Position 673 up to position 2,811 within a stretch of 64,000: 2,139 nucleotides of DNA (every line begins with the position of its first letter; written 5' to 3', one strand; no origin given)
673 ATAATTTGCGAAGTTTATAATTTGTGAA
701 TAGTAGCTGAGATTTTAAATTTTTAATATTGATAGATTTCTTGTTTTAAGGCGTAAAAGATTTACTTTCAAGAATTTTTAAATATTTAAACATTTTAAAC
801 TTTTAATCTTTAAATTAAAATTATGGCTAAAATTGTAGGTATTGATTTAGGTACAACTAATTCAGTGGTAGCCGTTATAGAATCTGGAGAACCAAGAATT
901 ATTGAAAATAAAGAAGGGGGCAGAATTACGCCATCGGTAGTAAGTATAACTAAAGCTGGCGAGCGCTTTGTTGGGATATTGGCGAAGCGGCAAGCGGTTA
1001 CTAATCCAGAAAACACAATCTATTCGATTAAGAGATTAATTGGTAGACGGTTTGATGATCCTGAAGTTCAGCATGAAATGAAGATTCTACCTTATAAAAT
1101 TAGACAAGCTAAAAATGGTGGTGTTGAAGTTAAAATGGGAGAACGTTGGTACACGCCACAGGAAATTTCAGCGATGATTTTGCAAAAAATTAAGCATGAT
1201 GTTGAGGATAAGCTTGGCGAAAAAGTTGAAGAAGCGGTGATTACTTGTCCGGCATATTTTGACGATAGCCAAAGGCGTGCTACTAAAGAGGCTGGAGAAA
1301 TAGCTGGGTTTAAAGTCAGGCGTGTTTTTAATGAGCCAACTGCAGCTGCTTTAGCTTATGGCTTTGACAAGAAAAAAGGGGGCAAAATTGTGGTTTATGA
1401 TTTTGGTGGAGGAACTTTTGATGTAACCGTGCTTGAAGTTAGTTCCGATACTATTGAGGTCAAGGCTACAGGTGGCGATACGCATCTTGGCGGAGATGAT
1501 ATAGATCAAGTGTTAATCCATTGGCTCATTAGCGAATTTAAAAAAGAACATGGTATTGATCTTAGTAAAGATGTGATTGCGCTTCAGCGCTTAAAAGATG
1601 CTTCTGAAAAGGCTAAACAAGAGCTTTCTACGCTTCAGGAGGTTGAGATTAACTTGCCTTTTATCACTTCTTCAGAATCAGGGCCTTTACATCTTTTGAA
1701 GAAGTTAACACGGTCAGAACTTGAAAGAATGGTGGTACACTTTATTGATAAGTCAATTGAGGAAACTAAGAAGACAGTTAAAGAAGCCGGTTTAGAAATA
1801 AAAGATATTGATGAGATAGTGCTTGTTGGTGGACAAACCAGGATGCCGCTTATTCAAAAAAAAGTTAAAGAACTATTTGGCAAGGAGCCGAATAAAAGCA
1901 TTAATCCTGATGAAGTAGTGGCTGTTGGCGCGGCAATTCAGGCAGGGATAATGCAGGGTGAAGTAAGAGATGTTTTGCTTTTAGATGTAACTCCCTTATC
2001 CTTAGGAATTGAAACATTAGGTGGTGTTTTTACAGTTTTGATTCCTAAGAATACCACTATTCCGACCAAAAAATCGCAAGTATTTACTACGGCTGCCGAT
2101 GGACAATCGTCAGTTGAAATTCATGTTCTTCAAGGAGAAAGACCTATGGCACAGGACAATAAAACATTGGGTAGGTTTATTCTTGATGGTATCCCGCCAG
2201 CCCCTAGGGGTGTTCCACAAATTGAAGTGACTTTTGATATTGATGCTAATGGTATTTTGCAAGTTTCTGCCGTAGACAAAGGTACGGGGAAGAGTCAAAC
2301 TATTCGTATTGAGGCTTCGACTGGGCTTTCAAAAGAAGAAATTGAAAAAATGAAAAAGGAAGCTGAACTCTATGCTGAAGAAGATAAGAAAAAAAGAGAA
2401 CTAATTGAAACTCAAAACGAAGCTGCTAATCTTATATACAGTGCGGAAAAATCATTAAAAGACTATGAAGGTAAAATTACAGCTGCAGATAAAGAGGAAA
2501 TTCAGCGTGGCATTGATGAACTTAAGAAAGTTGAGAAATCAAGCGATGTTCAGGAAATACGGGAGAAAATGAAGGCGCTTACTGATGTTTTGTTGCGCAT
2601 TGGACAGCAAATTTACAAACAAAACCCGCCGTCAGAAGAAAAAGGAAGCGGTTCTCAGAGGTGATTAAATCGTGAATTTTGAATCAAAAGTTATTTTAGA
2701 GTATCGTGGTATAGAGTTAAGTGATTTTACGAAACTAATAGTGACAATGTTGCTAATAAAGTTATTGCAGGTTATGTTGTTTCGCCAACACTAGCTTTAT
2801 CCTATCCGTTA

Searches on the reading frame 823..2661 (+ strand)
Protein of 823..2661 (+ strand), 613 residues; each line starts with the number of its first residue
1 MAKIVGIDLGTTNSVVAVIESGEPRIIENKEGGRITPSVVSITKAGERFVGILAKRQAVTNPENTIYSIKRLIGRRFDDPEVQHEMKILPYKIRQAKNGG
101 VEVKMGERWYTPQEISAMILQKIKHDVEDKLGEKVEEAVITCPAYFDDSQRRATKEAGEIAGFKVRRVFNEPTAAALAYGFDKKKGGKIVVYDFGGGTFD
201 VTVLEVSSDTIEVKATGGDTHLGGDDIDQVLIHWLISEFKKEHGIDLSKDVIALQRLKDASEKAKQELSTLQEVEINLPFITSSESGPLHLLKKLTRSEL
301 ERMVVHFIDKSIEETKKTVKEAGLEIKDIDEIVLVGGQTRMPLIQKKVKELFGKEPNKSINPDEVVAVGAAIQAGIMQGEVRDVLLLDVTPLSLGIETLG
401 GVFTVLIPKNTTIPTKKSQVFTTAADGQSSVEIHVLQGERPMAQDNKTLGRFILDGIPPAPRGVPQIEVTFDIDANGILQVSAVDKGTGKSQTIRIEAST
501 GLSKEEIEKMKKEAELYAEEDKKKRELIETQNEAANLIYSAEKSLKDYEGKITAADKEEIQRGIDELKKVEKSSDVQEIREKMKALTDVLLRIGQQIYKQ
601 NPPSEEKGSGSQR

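Call 21: list_cluster_members(proteins=[window:823-2661:+, window:11904-13355:+, window:17449-18903:+, window:18906-20108:+, window:14539-15033:+, window:15975-16238:+])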
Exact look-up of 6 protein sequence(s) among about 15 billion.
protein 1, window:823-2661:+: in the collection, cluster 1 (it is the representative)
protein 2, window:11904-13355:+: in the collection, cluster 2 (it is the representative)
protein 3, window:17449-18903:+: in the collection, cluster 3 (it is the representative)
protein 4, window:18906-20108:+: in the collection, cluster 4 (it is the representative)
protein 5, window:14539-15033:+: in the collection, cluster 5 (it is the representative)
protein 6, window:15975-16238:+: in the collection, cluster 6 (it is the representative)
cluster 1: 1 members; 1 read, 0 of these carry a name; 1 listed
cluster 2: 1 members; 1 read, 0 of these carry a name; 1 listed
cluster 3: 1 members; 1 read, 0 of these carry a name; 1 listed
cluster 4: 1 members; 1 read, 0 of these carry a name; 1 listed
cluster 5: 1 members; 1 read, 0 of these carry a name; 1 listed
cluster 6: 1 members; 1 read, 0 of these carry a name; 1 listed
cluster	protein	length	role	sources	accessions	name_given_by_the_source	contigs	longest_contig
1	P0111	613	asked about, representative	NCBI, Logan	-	-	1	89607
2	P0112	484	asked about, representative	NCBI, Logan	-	-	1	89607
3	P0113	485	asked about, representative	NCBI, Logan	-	-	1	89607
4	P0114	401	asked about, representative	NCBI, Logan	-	-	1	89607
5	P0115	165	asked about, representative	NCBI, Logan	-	-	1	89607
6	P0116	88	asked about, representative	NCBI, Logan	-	-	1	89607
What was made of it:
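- Tried and rejected: All window proteins tested are singletons at 90% identity (call 21).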
